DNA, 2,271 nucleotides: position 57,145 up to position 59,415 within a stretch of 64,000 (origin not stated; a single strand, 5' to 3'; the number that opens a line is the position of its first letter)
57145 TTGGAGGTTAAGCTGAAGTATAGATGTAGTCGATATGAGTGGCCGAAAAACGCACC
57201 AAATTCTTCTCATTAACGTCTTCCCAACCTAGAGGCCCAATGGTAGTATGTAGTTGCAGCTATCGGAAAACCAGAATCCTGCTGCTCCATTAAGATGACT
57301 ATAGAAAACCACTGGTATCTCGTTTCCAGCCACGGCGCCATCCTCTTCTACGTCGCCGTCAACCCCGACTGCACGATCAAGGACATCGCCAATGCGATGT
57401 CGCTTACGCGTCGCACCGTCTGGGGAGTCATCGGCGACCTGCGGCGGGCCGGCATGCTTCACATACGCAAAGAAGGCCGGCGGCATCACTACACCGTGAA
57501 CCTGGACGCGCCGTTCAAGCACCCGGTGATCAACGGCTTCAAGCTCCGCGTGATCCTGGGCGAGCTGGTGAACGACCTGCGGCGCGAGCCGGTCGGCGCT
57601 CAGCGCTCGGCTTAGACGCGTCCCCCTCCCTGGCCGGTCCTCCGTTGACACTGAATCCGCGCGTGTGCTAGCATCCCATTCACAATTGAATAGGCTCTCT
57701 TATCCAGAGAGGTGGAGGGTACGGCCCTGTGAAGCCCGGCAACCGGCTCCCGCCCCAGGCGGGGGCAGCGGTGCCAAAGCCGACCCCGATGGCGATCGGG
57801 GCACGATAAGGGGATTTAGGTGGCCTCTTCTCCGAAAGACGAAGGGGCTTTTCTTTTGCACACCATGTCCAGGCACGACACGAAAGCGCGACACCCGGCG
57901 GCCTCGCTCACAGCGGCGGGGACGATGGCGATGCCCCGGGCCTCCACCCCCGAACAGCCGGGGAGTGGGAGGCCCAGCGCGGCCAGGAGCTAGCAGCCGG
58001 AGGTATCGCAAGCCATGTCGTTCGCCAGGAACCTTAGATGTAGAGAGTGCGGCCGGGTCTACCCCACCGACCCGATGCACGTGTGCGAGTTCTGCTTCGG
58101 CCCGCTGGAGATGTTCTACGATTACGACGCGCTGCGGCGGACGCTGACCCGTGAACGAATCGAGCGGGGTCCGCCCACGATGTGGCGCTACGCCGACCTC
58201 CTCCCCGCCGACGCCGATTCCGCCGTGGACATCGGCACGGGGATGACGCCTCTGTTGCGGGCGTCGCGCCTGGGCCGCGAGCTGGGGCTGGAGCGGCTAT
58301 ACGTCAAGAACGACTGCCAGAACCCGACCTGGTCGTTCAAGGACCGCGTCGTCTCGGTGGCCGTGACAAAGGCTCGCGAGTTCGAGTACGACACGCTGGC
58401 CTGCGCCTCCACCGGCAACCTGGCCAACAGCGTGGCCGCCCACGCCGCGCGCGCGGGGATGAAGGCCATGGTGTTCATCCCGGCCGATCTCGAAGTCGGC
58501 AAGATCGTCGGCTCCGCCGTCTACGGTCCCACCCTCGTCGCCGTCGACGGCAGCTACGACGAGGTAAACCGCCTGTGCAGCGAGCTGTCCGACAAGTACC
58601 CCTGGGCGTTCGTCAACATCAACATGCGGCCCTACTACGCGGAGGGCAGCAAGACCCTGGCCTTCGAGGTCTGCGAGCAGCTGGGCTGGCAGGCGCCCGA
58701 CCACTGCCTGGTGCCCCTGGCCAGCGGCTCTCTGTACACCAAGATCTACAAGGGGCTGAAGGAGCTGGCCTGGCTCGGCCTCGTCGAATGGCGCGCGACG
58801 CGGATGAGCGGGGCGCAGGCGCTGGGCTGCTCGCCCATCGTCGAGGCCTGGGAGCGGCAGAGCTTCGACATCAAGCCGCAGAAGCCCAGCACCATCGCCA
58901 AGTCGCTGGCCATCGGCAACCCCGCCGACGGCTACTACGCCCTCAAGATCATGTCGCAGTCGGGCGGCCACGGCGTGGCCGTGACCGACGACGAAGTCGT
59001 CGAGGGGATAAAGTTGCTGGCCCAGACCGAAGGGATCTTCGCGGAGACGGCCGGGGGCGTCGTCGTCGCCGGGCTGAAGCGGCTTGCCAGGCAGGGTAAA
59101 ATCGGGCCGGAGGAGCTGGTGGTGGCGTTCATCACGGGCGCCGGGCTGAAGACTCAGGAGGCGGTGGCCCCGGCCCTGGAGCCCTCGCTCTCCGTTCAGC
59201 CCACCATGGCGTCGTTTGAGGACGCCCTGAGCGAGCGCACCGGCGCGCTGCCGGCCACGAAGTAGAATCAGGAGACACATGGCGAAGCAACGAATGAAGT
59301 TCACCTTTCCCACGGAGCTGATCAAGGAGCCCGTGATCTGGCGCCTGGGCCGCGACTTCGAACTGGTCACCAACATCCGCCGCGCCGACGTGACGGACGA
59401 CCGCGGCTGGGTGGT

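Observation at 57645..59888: SAM-I riboswitch gating a ThrC-like / stand-alone NIL / MoaD-like trio: candidate thiocarboxylate route to homocysteine with an unassigned NIL component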

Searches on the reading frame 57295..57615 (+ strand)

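Call 3: search_protein_families(library=pfam, proteins=[window:57295-57615:+], max_evalue=0.01)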
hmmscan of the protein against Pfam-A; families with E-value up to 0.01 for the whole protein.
window:57295-57615:+ (106 aa): 7 families
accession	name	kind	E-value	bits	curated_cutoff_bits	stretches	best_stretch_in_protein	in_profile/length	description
PF13412.12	HTH_24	-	2.4e-05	24.2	21.9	1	15-54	7-46/48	Winged helix-turn-helix DNA-binding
PF12802.13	MarR_2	-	2.8e-05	24.6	27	1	13-58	7-53/61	MarR family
PF08279.18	HTH_11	-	2.8e-05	24.3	25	1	24-66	14-54/55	HTH domain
PF13545.12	HTH_Crp_2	-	7.1e-05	23.1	27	1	22-63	19-58/70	Crp-like helix-turn-helix domain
PF00325.26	Crp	-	0.0036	17.5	21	1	30-55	7-32/32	Bacterial regulatory proteins, crp family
PF03965.22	Penicillinase_R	-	0.0042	17.8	22.6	1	28-71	20-67/115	Penicillinase repressor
PF01047.28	MarR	-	0.0047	17.2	24.6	1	14-55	6-47/59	MarR family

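Call 4: search_protein_families(library=ncbifam, proteins=[window:57295-57615:+], max_evalue=0.01)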
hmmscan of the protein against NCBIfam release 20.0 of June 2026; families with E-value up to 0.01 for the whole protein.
window:57295-57615:+ (106 aa): 3 families
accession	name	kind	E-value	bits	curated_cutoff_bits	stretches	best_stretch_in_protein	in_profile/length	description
NF033788.1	HTH_metalloreg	subfamily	0.00013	21.7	55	1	16-71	16-71/77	metalloregulator ArsR/SmtB family transcription factor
NF053664.1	TransRegPtrACyano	equivalog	0.00016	21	300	1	26-60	151-185/196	Crp/Fnr family transcriptional regulator PtrA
NF041413.1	ArsR_Rv2640c_fam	equivalog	0.00094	19.6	155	1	24-72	57-105/118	Rv2640c family ArsR-like transcriptional regulator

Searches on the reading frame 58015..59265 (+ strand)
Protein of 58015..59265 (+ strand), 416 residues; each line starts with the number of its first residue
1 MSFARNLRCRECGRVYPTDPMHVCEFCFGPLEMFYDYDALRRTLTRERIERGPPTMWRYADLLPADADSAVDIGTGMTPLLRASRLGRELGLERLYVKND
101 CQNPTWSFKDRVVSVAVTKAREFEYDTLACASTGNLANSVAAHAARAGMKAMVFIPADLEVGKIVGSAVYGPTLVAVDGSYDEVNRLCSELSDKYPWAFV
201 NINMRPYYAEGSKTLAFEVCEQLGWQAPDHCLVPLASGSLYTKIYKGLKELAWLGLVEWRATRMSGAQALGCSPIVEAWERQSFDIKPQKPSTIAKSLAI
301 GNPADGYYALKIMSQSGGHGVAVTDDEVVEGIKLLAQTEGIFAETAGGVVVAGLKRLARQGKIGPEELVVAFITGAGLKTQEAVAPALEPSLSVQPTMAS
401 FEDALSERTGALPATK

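Call 3: search_protein_families(library=pfam, proteins=[window:58015-59265:+], max_evalue=0.01)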
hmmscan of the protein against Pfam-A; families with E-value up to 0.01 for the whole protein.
window:58015-59265:+ (416 aa): 3 families
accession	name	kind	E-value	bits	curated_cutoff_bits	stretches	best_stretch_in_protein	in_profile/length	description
PF00291.31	PALP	-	1.5e-73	248.2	35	1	74-375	4-295/295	Pyridoxal-phosphate dependent enzyme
PF05810.19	NinF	-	8.4e-09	35.6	27.5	1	8-32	1-25/25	NinF protein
PF06093.19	Spt4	-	0.0017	18.9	25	0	287-312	52-76/77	Spt4/RpoE2 zinc finger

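Call 4: search_protein_families(library=ncbifam, proteins=[window:58015-59265:+], max_evalue=0.01)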
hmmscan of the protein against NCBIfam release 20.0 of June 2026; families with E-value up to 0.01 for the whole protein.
window:58015-59265:+ (416 aa): 45 families (the best 25 are shown)
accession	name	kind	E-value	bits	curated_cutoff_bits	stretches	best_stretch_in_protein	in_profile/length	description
NF006050.0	PRK08197.1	equivalog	1.5e-91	307.2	303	1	2-387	4-391/406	threonine synthase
TIGR00260.1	thrC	equivalog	2.9e-84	283.2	167.1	1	56-382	1-340/340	threonine synthase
NF004170.0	PRK05638.1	equivalog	5.1e-63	213.2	421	1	7-381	2-359/442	threonine synthase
NF006205.0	PRK08329.1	equivalog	1.3e-44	152.6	358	1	7-380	2-346/347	threonine synthase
NF005035.0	PRK06450.1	equivalog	1.1e-43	149.4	301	1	7-380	4-337/338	threonine synthase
NF004996.0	PRK06381.1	equivalog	3.7e-42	144.5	266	1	76-376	14-317/319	threonine synthase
TIGR03844.1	cysteate_syn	equivalog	1.5e-21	76.6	324.9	1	7-381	3-383/398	cysteate synthase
TIGR01127.1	ilvA_1Cterm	equivalog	5e-21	75.1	378.75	1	78-355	1-266/380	threonine ammonia-lyase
NF006390.0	PRK08639.1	equivalog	2.2e-18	66.5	421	1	77-376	25-313/418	threonine ammonia-lyase IlvA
TIGR01124.1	ilvA_2Cterm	equivalog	2.6e-18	65.9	411.3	1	77-378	17-306/499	threonine ammonia-lyase, biosynthetic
NF006455.0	PRK08813.1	equivalog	5.4e-18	65.4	489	1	77-362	39-301/374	threonine dehydratase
NF006674.0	PRK09224.1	subfamily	9.1e-18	64.2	577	1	77-378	25-314/508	threonine ammonia-lyase IlvA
NF009130.0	PRK12483.1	subfamily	2.4e-16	59.4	801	1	77-378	37-326/521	threonine ammonia-lyase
NF005680.0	PRK07476.1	equivalog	7.5e-16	58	413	1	75-381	21-314/326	hydroxyectoine utilization dehydratase EutB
NF005292.0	PRK06815.1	equivalog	9.4e-15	54.5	371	1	76-361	20-294/320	threonine/serine dehydratase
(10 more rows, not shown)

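Call 17: search_solved_structures(query=window:58015-59265:+, max_evalue=1e-10)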
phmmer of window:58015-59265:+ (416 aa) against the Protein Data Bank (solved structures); distinct sequences matched with E-value up to 1e-10: 11.
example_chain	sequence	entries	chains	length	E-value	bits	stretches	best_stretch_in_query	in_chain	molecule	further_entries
2zsj_A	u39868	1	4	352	4.8e-63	216.8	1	57-397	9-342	Threonine synthase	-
1uim_A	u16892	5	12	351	5e-62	213.5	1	53-383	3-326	Threonine Synthase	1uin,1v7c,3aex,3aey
6cgq_A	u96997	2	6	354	2.2e-61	211.4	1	57-389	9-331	Threonine synthase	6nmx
2d1f_A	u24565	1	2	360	2.2e-51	178.4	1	53-394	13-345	Threonine synthase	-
1e5x_A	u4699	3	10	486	2e-35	125.9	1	63-382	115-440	THREONINE SYNTHASE | THREONINE SYNTHASE 1, CHLOROPLASTIC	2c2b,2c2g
4h27_A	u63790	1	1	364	7.6e-13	51.5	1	78-354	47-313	L-serine dehydratase/L-threonine deaminase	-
1pwe_A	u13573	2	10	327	1.2e-12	50.8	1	78-354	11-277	L-serine dehydratase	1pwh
1p5j_A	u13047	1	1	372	3.3e-12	49.4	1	78-354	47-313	L-serine dehydratase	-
8zkv_A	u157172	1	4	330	1.2e-11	47.5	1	74-377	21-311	L-threonine dehydratase biosynthetic IlvA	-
43cq_A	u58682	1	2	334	1.3e-11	47.5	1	74-377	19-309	L-threonine dehydratase biosynthetic IlvA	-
8y1j_A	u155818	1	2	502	4.2e-11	45.8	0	77-378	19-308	L-threonine dehydratase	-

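Call 48: search_dna_similar(query=window:58015-59265:+, collection=plasmids, mode=protein, max_rows=25, max_evalue=1e-20)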
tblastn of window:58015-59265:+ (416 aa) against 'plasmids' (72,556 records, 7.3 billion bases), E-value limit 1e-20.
Records with a match: 119; places in all: 126; records where one place covers at least 80% of the query: 81.
Best place of each record, by identity: <60% 119.
By first word of the organism name: Mesorhizobium 11; Azospirillum 10; Natrinema 7; Halorussus 7; Priestia 7; Haloarcula 6; Haladaptatus 5; Streptomyces 5; Aminobacter 4; Acinetobacter 4; and 38 more.
By predicted mobility (MOB-suite, as given by PLSDB): non-mobilizable 99; mobilizable 13; conjugative 7.
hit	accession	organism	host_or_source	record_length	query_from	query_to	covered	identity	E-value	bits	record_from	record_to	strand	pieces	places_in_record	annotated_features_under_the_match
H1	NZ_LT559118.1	Nonomuraea gerenzanensis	-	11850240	7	402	95%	53.2%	5e-108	356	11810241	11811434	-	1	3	none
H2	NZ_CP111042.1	Haladaptatus caseinilyticus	cell culture,sediment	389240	1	403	97%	37.1%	2e-50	190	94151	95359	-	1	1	thrC: threonine synthase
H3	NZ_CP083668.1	Haloprofundus halobius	cell culture,salt lake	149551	1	398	96%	37.3%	5e-54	200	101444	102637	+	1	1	thrC: threonine synthase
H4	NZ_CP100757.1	Natrinema gelatinilyticum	marine sediment,sediment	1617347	1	402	97%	36.7%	2e-54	202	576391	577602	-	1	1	record has no annotation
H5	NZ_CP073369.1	Haloarcula sinaiiensis ATCC 33800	cell culture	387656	1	402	97%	36.6%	9e-53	197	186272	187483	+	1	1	thrC: threonine synthase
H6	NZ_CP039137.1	Haloarcula marismortui ATCC 43049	Cell culture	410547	1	402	97%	36.6%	9e-53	197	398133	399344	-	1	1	thrC: threonine synthase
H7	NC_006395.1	Haloarcula marismortui ATCC 43049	-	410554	1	402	97%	36.6%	9e-53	197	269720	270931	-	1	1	thrC: threonine synthase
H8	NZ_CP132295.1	Natronococcus sp. AD-5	cell culture,sediment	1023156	1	402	97%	36.4%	5e-55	203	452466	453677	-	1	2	record has no annotation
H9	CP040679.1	Halostella pelagica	pure culture,isolated from salted brown ...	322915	1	402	97%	36.3%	1e-54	202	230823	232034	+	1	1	record has no annotation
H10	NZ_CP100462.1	Salinigranum marinum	cell culture,Saline soil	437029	1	403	97%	36.1%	2e-55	204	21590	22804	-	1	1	thrC: threonine synthase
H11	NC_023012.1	Haloarcula hispanica N601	-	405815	1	402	97%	35.4%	1e-50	190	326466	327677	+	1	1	thrC: threonine synthase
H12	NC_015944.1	Haloarcula hispanica ATCC 33960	-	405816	1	402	97%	35.4%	1e-50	190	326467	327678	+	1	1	thrC: threonine synthase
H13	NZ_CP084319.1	Haloterrigena alkaliphila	Salt lake,Salt lake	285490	1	402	97%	35.3%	4e-54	200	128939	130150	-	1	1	thrC: threonine synthase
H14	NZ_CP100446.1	Natrinema caseinilyticum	marine sediment,sediment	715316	1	402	97%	35.2%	2e-54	201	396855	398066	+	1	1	thrC: threonine synthase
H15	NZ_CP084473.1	Natrinema sp. DC36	cell culture,sediment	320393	1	402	97%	35.0%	2e-53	199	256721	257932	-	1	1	thrC: threonine synthase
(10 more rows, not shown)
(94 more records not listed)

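Call 50: get_annotated_region(hit=H1, flank=5000)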
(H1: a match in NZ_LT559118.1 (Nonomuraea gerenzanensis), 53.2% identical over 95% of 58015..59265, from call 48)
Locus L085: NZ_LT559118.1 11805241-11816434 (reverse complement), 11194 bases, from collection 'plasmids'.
description: Nonomuraea gerenzanensis isolate nono1 plasmid I, complete sequence
organism: Nonomuraea gerenzanensis (NCBI taxid 93944)
taxonomy: Bacteria; Actinomycetota; Actinomycetes; Streptosporangiales; Streptosporangiaceae; Nonomuraea; Nonomuraea gerenzanensis
host: -; source: -; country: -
typing (MOB-suite, as given by PLSDB): non-mobilizable
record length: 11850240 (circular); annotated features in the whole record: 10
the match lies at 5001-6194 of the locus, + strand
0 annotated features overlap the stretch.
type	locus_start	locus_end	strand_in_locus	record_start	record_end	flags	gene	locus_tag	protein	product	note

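Call 60: search_solved_structures(query=window:58015-59265:+, max_evalue=1e-40, show_alignments=4)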
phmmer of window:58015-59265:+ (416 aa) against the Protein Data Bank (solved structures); distinct sequences matched with E-value up to 1e-40: 4.
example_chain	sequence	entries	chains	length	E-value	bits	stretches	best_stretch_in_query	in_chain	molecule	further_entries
2zsj_A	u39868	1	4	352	4.8e-63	216.8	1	57-397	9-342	Threonine synthase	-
1uim_A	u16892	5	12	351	5e-62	213.5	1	53-383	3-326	Threonine Synthase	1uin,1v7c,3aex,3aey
6cgq_A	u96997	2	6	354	2.2e-61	211.4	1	57-389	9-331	Threonine synthase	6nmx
2d1f_A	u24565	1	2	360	2.2e-51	178.4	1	53-394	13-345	Threonine synthase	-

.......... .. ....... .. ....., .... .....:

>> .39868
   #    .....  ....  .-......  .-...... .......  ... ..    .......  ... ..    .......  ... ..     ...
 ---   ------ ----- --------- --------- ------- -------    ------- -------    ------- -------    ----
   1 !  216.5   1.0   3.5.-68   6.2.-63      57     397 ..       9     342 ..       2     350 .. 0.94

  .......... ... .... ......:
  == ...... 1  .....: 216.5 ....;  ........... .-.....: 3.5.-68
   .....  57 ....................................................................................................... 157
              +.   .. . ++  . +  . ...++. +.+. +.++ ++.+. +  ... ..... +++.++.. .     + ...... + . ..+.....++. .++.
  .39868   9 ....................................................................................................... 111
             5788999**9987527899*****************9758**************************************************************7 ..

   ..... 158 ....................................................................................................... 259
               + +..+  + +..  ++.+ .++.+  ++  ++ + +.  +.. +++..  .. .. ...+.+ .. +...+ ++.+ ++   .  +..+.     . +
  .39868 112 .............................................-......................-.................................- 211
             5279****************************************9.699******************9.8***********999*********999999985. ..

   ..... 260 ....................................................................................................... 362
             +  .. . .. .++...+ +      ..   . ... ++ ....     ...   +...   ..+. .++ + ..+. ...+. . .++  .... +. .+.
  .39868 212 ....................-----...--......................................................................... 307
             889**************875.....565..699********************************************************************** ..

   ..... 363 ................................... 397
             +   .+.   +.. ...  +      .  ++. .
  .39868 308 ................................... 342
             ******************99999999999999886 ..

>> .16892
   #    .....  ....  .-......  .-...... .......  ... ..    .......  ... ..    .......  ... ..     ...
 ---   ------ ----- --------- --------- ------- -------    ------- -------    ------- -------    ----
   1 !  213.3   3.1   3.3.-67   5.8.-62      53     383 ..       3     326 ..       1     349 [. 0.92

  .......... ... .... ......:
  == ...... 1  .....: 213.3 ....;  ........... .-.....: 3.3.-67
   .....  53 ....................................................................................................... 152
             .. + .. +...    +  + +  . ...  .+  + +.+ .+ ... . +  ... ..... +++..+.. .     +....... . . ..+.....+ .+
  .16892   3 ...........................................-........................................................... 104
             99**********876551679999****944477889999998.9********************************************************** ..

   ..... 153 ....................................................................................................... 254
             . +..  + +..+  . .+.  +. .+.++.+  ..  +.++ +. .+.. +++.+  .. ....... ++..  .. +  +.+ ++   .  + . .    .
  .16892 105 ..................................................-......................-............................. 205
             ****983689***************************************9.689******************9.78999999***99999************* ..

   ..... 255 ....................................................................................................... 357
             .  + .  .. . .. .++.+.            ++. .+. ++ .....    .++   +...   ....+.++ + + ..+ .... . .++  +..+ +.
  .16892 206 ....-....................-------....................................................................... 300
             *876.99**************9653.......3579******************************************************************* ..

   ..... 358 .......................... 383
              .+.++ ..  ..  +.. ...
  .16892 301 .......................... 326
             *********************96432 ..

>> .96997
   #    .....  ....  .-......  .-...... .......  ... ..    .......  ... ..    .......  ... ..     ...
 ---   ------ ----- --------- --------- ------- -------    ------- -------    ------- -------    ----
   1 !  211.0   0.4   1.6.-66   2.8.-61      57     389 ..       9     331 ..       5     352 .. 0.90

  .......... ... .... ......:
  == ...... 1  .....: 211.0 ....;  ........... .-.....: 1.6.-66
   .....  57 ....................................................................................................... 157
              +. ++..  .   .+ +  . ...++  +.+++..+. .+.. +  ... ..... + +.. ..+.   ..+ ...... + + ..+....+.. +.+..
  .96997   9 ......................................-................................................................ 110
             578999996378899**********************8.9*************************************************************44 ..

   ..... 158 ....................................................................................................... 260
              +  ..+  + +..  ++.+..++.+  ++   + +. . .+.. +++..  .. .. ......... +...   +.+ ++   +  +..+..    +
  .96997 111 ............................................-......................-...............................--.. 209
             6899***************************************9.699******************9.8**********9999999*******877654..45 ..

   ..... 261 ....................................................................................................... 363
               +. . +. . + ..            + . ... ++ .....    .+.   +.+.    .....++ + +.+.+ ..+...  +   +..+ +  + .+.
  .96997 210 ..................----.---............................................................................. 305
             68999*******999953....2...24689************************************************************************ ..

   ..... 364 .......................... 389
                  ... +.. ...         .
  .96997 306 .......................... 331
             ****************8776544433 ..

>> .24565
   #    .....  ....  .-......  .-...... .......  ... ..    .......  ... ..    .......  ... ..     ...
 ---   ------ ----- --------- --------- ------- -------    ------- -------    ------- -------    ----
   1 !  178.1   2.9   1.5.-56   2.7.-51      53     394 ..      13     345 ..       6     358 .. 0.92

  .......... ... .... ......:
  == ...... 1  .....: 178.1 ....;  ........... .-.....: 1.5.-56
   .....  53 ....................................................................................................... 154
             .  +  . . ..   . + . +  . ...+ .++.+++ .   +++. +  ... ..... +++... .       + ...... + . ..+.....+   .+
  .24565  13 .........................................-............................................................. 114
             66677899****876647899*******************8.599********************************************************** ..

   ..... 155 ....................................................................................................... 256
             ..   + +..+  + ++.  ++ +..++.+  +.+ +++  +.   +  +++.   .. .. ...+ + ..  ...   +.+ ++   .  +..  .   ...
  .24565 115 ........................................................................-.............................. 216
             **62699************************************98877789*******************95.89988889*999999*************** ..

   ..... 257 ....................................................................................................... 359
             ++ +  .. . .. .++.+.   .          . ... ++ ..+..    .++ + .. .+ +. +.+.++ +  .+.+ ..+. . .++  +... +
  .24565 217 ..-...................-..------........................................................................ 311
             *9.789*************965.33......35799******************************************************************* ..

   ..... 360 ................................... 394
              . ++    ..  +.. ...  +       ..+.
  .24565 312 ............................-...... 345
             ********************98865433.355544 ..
